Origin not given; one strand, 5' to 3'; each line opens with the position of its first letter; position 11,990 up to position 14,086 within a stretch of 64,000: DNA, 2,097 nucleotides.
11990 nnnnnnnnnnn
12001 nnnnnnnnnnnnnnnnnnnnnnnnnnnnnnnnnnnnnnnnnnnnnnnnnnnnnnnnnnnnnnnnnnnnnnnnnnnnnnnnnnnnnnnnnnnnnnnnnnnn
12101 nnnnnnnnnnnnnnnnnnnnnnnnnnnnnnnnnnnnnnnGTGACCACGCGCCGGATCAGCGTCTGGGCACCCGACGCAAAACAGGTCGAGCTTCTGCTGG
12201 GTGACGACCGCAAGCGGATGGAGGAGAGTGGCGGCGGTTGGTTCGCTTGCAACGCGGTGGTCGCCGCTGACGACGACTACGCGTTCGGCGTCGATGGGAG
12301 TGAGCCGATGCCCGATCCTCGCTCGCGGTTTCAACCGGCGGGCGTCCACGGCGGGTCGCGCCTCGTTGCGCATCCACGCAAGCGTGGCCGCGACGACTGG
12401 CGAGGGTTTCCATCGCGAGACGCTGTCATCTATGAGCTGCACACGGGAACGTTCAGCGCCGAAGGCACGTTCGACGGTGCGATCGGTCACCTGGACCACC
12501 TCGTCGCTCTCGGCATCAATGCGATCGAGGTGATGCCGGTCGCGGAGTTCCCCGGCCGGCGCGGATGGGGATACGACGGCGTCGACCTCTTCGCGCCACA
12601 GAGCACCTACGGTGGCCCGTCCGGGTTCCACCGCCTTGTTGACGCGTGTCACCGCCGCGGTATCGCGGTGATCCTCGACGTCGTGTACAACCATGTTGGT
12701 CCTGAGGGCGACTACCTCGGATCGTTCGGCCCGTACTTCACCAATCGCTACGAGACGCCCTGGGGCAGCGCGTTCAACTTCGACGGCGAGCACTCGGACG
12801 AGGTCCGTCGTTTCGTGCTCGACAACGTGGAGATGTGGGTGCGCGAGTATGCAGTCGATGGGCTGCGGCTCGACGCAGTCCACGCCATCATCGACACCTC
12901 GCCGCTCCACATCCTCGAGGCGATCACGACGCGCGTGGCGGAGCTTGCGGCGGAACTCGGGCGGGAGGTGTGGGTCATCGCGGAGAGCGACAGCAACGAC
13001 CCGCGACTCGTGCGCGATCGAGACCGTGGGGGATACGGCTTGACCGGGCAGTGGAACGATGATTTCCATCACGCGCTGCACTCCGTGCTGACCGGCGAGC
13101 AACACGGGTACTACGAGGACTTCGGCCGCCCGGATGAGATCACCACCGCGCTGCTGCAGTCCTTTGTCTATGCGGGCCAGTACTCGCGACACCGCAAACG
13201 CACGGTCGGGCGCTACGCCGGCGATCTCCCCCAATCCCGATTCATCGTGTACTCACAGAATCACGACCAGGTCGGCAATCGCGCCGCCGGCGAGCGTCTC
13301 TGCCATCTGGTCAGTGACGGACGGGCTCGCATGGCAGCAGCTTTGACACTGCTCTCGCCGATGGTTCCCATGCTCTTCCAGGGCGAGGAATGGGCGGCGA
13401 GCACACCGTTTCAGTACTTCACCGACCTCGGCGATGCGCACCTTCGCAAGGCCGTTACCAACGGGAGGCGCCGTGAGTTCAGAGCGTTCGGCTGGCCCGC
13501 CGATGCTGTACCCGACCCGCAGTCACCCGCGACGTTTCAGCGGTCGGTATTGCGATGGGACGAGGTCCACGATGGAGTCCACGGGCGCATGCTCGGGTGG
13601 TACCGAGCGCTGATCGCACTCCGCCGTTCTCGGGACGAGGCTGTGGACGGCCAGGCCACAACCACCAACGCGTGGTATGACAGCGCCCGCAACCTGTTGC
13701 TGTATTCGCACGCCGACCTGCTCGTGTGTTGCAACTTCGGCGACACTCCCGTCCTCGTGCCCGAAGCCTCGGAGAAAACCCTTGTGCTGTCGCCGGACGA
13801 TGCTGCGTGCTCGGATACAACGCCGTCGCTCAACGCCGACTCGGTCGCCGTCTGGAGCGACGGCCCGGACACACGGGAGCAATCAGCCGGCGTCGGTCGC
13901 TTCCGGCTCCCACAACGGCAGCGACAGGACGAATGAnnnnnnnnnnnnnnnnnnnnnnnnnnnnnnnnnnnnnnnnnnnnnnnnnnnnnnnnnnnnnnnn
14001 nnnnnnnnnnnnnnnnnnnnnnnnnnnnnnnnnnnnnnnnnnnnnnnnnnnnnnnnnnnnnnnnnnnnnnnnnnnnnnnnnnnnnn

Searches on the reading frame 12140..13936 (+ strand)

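Call 32: search_protein_families(library=pfam, proteins=[window:12140-13936:+], max_evalue=0.01)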
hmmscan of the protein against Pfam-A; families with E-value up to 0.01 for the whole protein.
window:12140-13936:+ (598 aa): 2 families
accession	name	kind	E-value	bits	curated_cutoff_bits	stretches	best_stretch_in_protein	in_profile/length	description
PF00128.31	Alpha-amylase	-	5.8e-24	85.6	22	2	106-192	13-98/446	Alpha amylase, catalytic domain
PF11941.14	DUF3459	-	5.7e-10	39.9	22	1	487-572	1-90/90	Domain of unknown function (DUF3459)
